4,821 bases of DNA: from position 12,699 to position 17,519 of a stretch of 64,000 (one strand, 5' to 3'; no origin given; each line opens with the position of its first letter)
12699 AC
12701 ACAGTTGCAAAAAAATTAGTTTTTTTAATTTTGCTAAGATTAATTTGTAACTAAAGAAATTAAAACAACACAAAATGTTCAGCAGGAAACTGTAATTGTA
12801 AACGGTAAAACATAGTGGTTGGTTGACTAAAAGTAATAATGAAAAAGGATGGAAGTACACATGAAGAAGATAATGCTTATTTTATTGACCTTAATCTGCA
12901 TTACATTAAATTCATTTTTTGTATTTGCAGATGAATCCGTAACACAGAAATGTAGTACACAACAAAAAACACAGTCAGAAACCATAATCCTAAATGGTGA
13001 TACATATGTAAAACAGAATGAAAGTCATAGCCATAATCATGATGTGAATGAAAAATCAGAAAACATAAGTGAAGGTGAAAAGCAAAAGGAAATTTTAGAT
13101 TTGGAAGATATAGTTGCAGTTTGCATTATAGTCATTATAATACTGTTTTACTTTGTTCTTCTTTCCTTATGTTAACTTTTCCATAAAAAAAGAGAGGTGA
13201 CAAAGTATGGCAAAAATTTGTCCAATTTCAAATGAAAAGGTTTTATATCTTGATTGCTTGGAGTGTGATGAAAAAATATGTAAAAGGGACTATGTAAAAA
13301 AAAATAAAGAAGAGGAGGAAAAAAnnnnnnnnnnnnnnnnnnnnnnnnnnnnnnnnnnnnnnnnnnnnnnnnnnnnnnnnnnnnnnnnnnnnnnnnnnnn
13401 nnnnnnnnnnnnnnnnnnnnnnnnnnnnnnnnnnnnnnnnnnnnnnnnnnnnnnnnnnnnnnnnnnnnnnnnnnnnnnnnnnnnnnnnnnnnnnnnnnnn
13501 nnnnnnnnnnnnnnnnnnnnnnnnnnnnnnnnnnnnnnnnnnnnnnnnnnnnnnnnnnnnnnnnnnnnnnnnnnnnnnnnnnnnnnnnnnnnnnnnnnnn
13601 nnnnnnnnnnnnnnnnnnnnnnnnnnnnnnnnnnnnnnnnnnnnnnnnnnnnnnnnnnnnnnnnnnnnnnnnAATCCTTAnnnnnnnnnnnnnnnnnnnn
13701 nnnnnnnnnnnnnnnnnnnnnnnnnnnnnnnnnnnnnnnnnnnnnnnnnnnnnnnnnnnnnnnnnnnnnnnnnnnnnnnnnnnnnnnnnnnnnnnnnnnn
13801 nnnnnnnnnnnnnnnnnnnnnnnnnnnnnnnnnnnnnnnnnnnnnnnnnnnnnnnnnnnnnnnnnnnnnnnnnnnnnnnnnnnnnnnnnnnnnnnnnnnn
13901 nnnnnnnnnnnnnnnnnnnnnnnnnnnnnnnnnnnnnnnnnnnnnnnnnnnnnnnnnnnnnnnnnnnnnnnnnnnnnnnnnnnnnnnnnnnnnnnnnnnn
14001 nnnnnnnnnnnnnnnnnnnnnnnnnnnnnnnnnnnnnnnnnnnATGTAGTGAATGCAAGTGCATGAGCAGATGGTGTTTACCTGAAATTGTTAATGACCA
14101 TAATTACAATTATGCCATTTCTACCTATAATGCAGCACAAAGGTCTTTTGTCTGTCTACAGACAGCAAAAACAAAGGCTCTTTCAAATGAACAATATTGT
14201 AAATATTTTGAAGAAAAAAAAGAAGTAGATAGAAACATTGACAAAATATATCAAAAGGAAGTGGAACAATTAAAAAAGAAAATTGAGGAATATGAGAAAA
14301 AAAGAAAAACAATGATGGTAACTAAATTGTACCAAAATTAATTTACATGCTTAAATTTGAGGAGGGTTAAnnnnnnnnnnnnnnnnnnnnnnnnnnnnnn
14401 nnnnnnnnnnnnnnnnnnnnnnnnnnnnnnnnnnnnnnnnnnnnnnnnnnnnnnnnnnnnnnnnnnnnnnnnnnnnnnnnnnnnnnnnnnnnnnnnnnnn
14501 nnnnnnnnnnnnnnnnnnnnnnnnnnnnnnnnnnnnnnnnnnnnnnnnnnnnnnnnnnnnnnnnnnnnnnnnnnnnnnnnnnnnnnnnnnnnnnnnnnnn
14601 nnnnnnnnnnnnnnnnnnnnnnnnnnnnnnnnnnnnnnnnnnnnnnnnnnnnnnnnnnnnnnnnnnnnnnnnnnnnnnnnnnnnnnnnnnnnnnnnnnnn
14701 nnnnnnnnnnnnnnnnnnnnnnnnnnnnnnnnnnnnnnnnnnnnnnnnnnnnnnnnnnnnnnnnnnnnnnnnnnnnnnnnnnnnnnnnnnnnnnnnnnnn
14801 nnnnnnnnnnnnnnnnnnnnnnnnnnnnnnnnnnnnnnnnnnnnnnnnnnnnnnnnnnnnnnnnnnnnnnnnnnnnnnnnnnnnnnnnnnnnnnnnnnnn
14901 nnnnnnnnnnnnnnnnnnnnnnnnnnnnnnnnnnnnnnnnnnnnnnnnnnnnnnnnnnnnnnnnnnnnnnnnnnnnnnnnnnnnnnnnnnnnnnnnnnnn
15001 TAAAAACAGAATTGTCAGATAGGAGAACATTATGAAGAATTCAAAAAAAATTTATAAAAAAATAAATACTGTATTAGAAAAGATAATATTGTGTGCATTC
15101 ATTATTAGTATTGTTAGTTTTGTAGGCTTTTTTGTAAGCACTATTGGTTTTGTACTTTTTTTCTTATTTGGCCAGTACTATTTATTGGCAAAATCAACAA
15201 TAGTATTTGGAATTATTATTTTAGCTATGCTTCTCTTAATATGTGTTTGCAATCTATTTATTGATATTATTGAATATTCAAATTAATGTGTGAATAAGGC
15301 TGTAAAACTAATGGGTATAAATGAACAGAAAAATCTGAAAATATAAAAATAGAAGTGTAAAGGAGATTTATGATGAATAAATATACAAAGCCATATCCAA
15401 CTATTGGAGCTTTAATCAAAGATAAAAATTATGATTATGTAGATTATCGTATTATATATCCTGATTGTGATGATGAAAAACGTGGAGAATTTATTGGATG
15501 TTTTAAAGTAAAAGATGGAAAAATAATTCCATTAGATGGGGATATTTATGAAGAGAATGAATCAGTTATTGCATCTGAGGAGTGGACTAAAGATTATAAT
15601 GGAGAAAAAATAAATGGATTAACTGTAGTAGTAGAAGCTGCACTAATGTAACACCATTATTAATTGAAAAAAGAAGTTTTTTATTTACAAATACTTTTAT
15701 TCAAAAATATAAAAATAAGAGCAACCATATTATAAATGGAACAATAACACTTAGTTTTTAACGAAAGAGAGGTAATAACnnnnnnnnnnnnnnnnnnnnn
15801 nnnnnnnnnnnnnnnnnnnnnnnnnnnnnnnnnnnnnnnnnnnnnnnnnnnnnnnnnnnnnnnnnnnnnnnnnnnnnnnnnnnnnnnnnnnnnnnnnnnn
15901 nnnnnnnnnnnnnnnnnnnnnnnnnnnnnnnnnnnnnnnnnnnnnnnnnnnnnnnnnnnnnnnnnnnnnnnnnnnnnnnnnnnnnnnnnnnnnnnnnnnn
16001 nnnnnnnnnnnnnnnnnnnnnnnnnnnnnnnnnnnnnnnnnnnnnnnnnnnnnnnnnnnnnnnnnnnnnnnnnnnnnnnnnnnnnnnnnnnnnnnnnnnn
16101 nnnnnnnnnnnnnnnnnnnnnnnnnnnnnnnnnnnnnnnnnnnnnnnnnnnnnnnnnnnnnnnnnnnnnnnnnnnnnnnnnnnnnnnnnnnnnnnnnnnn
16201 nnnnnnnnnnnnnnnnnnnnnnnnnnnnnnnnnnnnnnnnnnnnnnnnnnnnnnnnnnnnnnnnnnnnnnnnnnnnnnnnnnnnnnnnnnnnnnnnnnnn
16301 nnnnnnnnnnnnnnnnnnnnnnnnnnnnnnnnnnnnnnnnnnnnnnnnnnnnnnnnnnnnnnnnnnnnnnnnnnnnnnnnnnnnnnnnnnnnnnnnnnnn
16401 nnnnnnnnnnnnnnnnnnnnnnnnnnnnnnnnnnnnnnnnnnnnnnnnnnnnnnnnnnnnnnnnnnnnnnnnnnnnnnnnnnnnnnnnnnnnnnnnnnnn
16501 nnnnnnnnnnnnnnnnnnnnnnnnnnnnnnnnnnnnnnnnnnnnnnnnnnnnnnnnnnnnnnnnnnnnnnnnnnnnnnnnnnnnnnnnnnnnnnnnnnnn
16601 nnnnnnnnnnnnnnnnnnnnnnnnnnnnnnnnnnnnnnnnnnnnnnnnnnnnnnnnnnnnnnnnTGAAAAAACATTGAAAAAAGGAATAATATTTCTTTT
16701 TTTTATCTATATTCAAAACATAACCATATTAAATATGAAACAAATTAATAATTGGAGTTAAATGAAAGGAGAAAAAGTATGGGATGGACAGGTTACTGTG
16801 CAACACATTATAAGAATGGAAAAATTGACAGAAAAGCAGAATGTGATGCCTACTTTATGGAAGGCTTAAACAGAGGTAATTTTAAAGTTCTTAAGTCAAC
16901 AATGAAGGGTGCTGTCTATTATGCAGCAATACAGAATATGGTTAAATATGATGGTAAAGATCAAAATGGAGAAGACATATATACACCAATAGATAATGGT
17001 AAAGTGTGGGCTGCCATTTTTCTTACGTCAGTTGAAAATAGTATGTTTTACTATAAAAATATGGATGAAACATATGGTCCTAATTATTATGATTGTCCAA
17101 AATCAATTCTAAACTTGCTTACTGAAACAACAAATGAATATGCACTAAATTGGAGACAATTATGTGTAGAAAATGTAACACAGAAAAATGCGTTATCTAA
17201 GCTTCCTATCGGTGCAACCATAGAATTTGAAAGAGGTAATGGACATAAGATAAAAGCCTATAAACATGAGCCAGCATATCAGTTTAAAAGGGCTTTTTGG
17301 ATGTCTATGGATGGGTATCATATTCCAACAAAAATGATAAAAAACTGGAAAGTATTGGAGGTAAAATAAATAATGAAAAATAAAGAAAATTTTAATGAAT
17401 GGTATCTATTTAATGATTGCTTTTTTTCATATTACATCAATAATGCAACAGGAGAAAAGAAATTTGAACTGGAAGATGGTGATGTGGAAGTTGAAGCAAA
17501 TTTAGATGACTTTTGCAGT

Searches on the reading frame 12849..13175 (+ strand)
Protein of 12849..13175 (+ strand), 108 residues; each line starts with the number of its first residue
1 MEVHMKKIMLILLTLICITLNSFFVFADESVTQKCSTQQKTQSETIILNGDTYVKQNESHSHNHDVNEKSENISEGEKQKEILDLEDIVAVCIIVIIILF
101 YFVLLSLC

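Call 21: search_protein_families(library=pfam, proteins=[window:12849-13175:+], max_evalue=0.01)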
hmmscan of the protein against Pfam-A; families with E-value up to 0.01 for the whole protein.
window:12849-13175:+ (108 aa): 4 families
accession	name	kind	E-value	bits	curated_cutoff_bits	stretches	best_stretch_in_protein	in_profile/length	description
PF06024.17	Orf78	-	0.0014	19.3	29.4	1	54-105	36-87/101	Orf78 (ac78)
PF06237.18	SLC52_ribofla_tr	-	0.0043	16.6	27.9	1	8-97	195-279/429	Solute carrier family 52, riboflavin transporter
PF13985.11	YbgS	-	0.0045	17.6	27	1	5-77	1-72/124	YbgS-like protein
PF20185.3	DUF6548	-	0.0064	16.8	27.3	1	50-104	118-161/164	Family of unknown function (DUF6548)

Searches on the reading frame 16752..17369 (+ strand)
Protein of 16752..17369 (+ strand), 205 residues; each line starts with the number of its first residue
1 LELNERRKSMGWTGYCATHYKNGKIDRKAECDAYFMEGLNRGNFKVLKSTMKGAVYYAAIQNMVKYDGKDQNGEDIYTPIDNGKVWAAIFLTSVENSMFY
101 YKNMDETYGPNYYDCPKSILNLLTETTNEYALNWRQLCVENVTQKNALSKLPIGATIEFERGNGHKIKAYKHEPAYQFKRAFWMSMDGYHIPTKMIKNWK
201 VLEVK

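Call 21: search_protein_families(library=pfam, proteins=[window:16752-17369:+], max_evalue=0.01)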
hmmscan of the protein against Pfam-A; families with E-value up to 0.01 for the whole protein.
window:16752-17369:+ (205 aa): 1 family
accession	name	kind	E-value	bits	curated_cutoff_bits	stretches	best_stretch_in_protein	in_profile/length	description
PF21992.2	DUF6927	-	3.1e-05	24.3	27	1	126-160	2-34/74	Domain of unknown function (DUF6927)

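Call 82: search_protein_families(library=phrogs, proteins=[window:16779-17369:+], max_evalue=0.01)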
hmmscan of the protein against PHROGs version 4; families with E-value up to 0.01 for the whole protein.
window:16779-17369:+ (196 aa): 1 family
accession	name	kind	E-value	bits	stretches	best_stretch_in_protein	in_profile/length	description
phrog_21047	-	unknown function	3.8e-14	54.1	1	60-139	28-108/170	-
